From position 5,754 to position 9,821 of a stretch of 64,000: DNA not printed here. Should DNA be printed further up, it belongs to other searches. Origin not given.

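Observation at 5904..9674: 1256-aa T9SS cargo built from five copies of an unrecognised ~170-aa module ('RESPT…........-S-DGG-TWS') plus a He_PIG Ig domain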

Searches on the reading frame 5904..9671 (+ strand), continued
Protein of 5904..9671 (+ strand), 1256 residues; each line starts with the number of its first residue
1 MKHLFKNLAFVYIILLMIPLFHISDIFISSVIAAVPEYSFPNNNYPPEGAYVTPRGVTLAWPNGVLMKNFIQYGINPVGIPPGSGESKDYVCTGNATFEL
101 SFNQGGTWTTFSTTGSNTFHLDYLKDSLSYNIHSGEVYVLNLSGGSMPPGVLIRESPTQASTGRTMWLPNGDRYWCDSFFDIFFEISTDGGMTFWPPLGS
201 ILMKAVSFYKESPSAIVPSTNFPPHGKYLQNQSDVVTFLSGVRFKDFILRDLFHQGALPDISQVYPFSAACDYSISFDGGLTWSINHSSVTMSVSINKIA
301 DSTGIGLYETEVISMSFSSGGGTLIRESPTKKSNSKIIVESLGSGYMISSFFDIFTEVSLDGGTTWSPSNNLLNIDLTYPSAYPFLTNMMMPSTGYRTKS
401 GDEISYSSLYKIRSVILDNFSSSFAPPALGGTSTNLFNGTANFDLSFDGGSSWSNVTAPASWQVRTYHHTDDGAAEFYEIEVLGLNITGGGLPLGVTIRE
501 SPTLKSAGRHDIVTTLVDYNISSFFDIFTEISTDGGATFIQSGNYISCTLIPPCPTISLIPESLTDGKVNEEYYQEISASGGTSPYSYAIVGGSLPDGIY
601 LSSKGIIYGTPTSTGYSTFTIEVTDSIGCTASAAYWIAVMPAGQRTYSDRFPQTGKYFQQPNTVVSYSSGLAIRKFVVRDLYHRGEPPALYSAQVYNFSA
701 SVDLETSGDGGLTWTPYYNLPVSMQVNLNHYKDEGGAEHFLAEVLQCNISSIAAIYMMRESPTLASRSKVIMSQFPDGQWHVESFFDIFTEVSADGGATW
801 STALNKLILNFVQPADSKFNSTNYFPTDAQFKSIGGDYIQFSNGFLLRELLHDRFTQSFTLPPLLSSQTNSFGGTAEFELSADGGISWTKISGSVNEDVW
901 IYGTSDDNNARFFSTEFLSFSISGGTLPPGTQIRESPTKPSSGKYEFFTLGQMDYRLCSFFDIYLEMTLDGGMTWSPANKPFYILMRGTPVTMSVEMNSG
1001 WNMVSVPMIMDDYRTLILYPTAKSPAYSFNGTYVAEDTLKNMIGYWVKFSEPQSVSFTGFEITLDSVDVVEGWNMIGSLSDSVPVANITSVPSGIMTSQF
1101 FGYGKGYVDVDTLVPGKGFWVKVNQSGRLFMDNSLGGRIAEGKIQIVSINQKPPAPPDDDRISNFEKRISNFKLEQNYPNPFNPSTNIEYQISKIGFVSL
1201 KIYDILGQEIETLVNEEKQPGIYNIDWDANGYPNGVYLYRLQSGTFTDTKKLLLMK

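Call 31: find_homologous_proteins(query=window:6000-9413:+, max_evalue=1e-10)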
Query window:6000-9413:+ (1138 aa): 230 proteins with E <= 1e-10 among 8000 candidates; the best 120 are listed.
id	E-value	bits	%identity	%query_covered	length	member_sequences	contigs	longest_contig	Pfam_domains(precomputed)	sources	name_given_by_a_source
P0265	0.0e+0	2614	100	100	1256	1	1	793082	PF18962.8,PF05345.19,PF21471.4,PF02012.27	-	-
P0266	0.0e+0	2073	78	100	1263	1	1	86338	PF18962.8,PF05345.19,PF21471.4,PF02012.27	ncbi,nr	ncbi:MAG: T9SS type A sorting domain-containing protein [Ignavibacteriales bacterium]|nr:T9SS type A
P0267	0.0e+0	1860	71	99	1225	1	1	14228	PF18962.8,PF05345.19,PF21471.4,PF02012.27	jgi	jgi:hypothetical protein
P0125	0.0e+0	1793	68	99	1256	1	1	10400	PF18962.8,PF05345.19,PF21471.4,PF02012.27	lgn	-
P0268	0.0e+0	1560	61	99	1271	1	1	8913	PF18962.8,PF05345.19,PF21471.4,PF02012.27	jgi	jgi:hypothetical protein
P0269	0.0e+0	1555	60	99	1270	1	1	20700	PF18962.8,PF05345.19,PF21471.4,PF02012.27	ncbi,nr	ncbi:MAG: hypothetical protein C0417_05595 [Chlorobiaceae bacterium]|nr:hypothetical protein [Chloro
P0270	0.0e+0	1067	40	83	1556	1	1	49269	PF18962.8,PF05345.19,PF21471.4,PF02012.27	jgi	jgi:hypothetical protein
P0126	1.3e-288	979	40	83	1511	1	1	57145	PF18962.8,PF24316.2,PF13860.13,PF05345.19,PF21471.4,PF02012.27,PF03174.20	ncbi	ncbi:MAG: putative Ig domain-containing protein [Bacteroidota bacterium]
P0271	3.8e-282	957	39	84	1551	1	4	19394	PF18962.8,PF24316.2,PF13860.13,PF05345.19,PF21471.4,PF02012.27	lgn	-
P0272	8.6e-280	949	35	67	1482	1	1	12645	PF05345.19,PF02012.27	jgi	jgi:hypothetical protein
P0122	3.2e-257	875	30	83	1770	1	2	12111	PF03404.23,PF21471.4,PF02012.27,PF03174.20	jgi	jgi:hypothetical protein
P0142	8.9e-249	847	39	85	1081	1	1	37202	PF18962.8,PF05345.19,PF21471.4,PF02012.27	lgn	-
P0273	1.0e-245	837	34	44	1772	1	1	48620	PF03404.23,PF17845.8,PF21471.4,PF02012.27,PF03174.20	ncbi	-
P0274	4.8e-245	834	34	45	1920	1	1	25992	PF03404.23,PF18672.8,PF21471.4,PF02012.27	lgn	-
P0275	1.2e-244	833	38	99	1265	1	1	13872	PF18962.8,PF03404.23,PF05345.19,PF21471.4,PF02012.27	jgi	jgi:hypothetical protein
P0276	7.4e-244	830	32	84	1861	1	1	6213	PF02494.23,PF03404.23,PF21471.4,PF02012.27,PF03174.20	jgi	jgi:hypothetical protein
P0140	6.3e-229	781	38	98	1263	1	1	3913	PF05345.19,PF21471.4,PF02012.27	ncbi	-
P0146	3.3e-221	755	35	64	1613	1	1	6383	PF02494.23,PF18962.8,PF05345.19,PF21471.4,PF02012.27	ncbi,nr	ncbi:MAG: putative Ig domain-containing protein [Ignavibacteriae bacterium]|nr:putative Ig domain-co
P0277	4.3e-216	738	31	83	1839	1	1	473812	PF02494.23,PF21471.4,PF02012.27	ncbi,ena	-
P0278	1.3e-208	714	31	84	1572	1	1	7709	PF02494.23,PF03404.23,PF02012.27,PF03174.20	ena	-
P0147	1.3e-207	710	40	85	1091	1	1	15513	PF05345.19,PF21471.4,PF02012.27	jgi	jgi:hypothetical protein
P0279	4.2e-204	699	38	52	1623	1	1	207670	PF02494.23,PF18962.8,PF05345.19,PF21471.4,PF02012.27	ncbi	-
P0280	2.9e-200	686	31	83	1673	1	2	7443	PF02494.23,PF21471.4,PF02012.27,PF03174.20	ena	-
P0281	4.8e-197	675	34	45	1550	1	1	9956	PF02012.27,PF03174.20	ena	-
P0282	1.8e-196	673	31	83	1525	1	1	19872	PF02494.23,PF24316.2,PF02012.27,PF03174.20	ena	-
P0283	2.0e-195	670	31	80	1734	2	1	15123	PF02494.23,PF03404.23,PF21471.4,PF02012.27,PF03174.20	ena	-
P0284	9.6e-194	664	37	83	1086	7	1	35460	PF18962.8,PF05345.19,PF21471.4,PF02012.27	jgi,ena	-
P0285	9.6e-191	654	36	84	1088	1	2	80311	PF18962.8,PF05345.19,PF21471.4,PF02012.27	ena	-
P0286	1.9e-190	653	37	83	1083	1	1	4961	PF18962.8,PF05345.19,PF21471.4,PF02012.27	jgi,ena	-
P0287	1.4e-187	644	28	62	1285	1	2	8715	PF21471.4,PF02012.27,PF03174.20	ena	-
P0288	3.0e-184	633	33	47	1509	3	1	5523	PF02012.27,PF03174.20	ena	-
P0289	1.7e-182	627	30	46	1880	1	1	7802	PF03404.23,PF02012.27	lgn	-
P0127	3.9e-174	599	33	44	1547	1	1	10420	PF17845.8,PF02012.27,PF03174.20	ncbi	-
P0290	8.6e-174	598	30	86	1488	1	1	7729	PF02494.23,PF24316.2,PF21471.4,PF02012.27,PF03174.20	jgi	jgi:hypothetical protein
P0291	4.4e-172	593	33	40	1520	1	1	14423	PF03404.23,PF21471.4,PF02012.27,PF03174.20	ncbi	-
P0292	4.7e-172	593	34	46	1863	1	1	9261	PF03404.23,PF24316.2,PF21471.4,PF02012.27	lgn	-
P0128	3.4e-166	573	30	48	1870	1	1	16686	PF02012.27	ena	-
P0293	1.3e-165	571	29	82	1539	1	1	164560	PF02494.23,PF24316.2,PF21471.4,PF02012.27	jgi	jgi:hypothetical protein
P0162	2.8e-161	557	38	64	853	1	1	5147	PF18962.8,PF05345.19,PF21471.4,PF02012.27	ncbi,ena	-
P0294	1.0e-159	552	30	86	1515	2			PF02494.23,PF03404.23,PF21471.4,PF02012.27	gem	-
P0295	5.5e-159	549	27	83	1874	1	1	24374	PF21471.4,PF02012.27,PF03174.20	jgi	jgi:hypothetical protein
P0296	4.7e-157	543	33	84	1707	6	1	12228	PF02494.23,PF24316.2,PF21471.4,PF02012.27,PF03174.20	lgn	-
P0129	7.3e-157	542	32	82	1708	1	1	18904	PF02494.23,PF24316.2,PF21471.4,PF02012.27,PF03174.20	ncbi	-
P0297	3.0e-156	540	32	88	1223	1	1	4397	PF02494.23,PF21471.4,PF02012.27,PF15902.13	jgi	jgi:hypothetical protein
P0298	1.4e-152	528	34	44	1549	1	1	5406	PF21471.4,PF02012.27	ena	-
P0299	1.4e-150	521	32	63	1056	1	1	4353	PF02494.23,PF02012.27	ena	-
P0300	4.3e-150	520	32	48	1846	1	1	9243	PF02012.27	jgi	jgi:hypothetical protein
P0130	2.9e-149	517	32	80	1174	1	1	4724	PF02494.23,PF21471.4,PF02012.27,PF15902.13,PF13088.13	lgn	-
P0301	3.6e-149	517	34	47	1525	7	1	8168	PF00932.26,PF02494.23,PF02012.27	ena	-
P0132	1.5e-146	508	30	83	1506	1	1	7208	PF02494.23,PF24316.2,PF21471.4,PF02012.27,PF03174.20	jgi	jgi:hypothetical protein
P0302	6.3e-146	506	31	44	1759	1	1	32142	PF02494.23,PF21471.4,PF02012.27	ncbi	ncbi:MAG: hypothetical protein C5B50_28640, partial [Verrucomicrobia bacterium]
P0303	3.7e-144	500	32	83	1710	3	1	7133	PF02494.23,PF21471.4,PF02012.27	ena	-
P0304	2.1e-143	498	32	45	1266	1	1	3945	PF02494.23,PF02012.27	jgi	jgi:hypothetical protein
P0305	4.6e-143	497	31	83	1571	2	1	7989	PF02494.23,PF21471.4,PF02012.27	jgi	jgi:hypothetical protein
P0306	8.4e-143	496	28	75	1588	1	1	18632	PF02494.23,PF02012.27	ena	-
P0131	1.2e-142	495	29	85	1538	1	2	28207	PF02494.23,PF21471.4,PF02012.27,PF03174.20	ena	-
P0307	1.6e-142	495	33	44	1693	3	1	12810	PF05638.19,PF07679.23,PF13927.13,PF24316.2,PF21471.4,PF02012.27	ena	-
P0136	4.1e-142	493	34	41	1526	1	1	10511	PF03404.23,PF21471.4,PF02012.27,PF03174.20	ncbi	-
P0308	4.1e-142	493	29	44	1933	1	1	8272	PF21471.4,PF02012.27,PF18884.6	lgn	-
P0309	2.9e-141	491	28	86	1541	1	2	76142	PF02494.23,PF24316.2,PF02012.27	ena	-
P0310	3.1e-141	491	30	67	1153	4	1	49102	PF02494.23,PF21471.4,PF02012.27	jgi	jgi:hypothetical protein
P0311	1.1e-139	485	33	66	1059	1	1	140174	PF02494.23,PF02012.27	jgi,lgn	jgi:hypothetical protein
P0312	1.8e-139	485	32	63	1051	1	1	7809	PF02494.23,PF21471.4,PF02012.27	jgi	jgi:hypothetical protein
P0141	3.7e-139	484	32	63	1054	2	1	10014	PF02494.23,PF21471.4,PF02012.27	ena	-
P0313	2.8e-138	481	31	58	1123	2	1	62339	PF02494.23,PF03404.23,PF21471.4,PF02012.27,PF03174.20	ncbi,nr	ncbi:MAG: HYR domain-containing protein [Pedosphaera sp.]|nr:HYR domain-containing protein [Pedospha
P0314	2.6e-137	478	31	43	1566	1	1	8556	PF05638.19,PF24316.2,PF02012.27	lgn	-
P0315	3.7e-137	477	32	44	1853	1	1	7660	PF15780.12,PF03404.23,PF21471.4,PF02012.27,PF22544.3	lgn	-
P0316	2.5e-136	474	33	60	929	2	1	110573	PF02494.23,PF02012.27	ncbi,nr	ncbi:MAG: HYR domain-containing protein, partial [Planctomycetes bacterium]|nr:HYR domain-containing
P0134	8.6e-134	466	26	84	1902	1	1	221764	PF15780.12,PF03404.23,PF21471.4,PF02012.27,PF22544.3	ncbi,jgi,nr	ncbi:MAG: choice-of-anchor D domain-containing protein [Verrucomicrobiaceae bacterium]|nr:choice-of-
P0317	2.2e-133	465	30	83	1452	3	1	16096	PF00932.26,PF02494.23,PF02012.27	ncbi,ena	-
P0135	2.3e-133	464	28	64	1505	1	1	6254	PF22073.3,PF05638.19,PF21471.4,PF02012.27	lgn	-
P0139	9.1e-129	449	28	83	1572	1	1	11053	PF02494.23,PF03404.23,PF21471.4,PF02012.27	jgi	jgi:hypothetical protein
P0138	3.2e-128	447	29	83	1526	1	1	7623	PF00932.26,PF02494.23,PF21471.4,PF02012.27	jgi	jgi:hypothetical protein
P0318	4.4e-128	447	27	60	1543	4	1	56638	PF21471.4,PF02012.27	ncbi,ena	-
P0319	4.4e-126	440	30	45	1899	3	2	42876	PF03404.23,PF21471.4,PF02012.27,PF22544.3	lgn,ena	-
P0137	3.8e-125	437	30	45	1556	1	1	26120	PF15780.12,PF24316.2,PF18672.8,PF21471.4,PF02012.27,PF22544.3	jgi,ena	-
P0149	4.2e-124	434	31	45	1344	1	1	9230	PF05638.19,PF03404.23,PF24316.2,PF21471.4,PF02012.27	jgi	jgi:hypothetical protein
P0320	5.6e-124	433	31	35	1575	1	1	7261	PF13895.13,PF21471.4,PF02012.27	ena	-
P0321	9.7e-123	429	31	68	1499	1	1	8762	PF02494.23,PF21471.4,PF02012.27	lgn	-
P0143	1.6e-120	422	31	63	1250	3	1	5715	PF22352.3,PF00801.27,PF02494.23,PF21471.4,PF02010.22,PF02012.27,PF18911.7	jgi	jgi:PKD repeat protein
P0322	1.7e-119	418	34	36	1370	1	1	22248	PF05638.19,PF21471.4,PF02012.27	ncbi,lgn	-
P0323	2.1e-119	418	30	83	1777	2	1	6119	PF02494.23,PF24316.2,PF21471.4,PF02012.27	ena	-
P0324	3.5e-119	417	28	84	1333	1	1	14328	PF02494.23,PF21471.4,PF02012.27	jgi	jgi:hypothetical protein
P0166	6.9e-115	403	34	39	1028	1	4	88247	PF18962.8,PF24316.2,PF21471.4,PF02012.27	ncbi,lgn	-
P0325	4.6e-114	401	30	81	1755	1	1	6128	PF02494.23,PF21471.4,PF02012.27,PF13088.13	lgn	-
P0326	7.0e-114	400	29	45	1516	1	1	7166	PF02012.27,PF22544.3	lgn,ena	-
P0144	6.5e-113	397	31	43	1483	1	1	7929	PF02012.27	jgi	jgi:hypothetical protein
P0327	2.0e-110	388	31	56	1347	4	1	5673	PF22352.3,PF00801.27,PF02494.23,PF21471.4,PF02010.22,PF02012.27,PF18911.7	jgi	jgi:PKD repeat protein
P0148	1.0e-109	386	31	38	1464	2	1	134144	PF02012.27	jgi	jgi:hypothetical protein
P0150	1.3e-108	382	30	67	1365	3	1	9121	PF02494.23,PF21471.4,PF02012.27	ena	-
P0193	4.2e-108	381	34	57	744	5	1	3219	PF18962.8,PF05345.19,PF21471.4,PF02012.27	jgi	jgi:hypothetical protein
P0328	1.2e-106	376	33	43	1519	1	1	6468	PF21471.4,PF02012.27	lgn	-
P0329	2.1e-106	375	32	44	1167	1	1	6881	PF02494.23,PF21471.4,PF02012.27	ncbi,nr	ncbi:MAG TPA: HYR domain-containing protein [Vicinamibacterales bacterium]|nr:HYR domain-containing 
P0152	1.0e-105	373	26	83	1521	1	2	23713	PF24316.2,PF21471.4,PF02012.27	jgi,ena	-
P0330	3.0e-105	371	33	47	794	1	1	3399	PF24316.2,PF21471.4,PF02012.27,PF03174.20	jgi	jgi:hypothetical protein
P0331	1.9e-104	369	29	43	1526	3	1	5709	PF21471.4,PF02012.27,PF22544.3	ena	-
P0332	2.1e-104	369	28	93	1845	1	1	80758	PF01839.30,PF02494.23,PF13517.13,PF21471.4,PF02012.27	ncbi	-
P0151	2.9e-104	368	34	67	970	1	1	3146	PF07679.23,PF02494.23,PF13927.13,PF21471.4,PF02012.27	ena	-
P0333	6.6e-103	364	29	43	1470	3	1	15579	PF21471.4,PF02012.27,PF22544.3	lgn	-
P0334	1.9e-102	362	29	43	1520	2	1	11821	PF24316.2,PF21471.4,PF02012.27,PF22544.3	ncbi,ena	ncbi:MAG: choice-of-anchor D domain-containing protein [Verrucomicrobiota bacterium]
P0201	3.5e-102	361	37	32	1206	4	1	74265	PF18962.8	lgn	-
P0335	4.5e-102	361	29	56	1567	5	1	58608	PF13927.13,PF21471.4,PF02012.27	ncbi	-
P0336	1.9e-101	359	29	43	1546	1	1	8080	PF24316.2,PF21471.4,PF02012.27,PF22544.3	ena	-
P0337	5.1e-101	357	37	36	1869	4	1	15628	PF01839.30,PF13517.13,PF18962.8,PF13620.13,PF17210.10,PF02012.27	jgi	jgi:hypothetical protein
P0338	2.1e-100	355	29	59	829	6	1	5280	PF21471.4,PF02012.27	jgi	jgi:hypothetical protein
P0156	2.8e-99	352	33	44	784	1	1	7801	PF21471.4,PF02012.27,PF03174.20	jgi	jgi:hypothetical protein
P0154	4.3e-98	348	30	52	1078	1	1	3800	PF21471.4,PF02012.27,PF03174.20,PF13088.13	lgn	-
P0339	1.6e-95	339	30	67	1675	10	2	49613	PF02494.23,PF02012.27,PF03174.20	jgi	jgi:hypothetical protein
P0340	4.1e-94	334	35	44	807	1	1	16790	PF02494.23,PF21471.4,PF02012.27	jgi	jgi:hypothetical protein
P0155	1.2e-93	333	30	67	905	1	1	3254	PF21471.4,PF02012.27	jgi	jgi:hypothetical protein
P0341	2.3e-93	332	31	45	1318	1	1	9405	PF02494.23,PF02012.27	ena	-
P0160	3.7e-89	318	32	44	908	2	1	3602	PF02012.27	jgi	jgi:hypothetical protein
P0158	1.9e-87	312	31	47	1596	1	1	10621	PF01839.30,PF13927.13,PF13517.13,PF21471.4,PF02012.27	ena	-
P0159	3.2e-87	312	26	84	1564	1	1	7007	PF07714.24,PF13895.13,PF13927.13,PF21471.4,PF02012.27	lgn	-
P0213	7.4e-86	307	38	29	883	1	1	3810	PF18962.8,PF18998.7,PF02012.27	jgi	-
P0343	4.3e-85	305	35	44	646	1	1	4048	PF21471.4,PF02012.27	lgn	-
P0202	9.4e-85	303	35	38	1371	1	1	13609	PF18962.8,PF05345.19,PF02012.27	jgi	jgi:hypothetical protein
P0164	2.6e-83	299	35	36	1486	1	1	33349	PF18962.8,PF13620.13,PF22904.4,PF17210.10,PF02012.27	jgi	-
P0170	1.4e-82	296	34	45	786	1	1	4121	PF13620.13,PF21471.4,PF17210.10,PF02012.27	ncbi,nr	ncbi:MAG TPA: SdrD B-like domain-containing protein, partial [Bacteroidota bacterium]|nr:SdrD B-like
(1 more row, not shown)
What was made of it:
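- The partner domains (He_PIG, HYR, PKD) are typical stalk elements (call 31).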
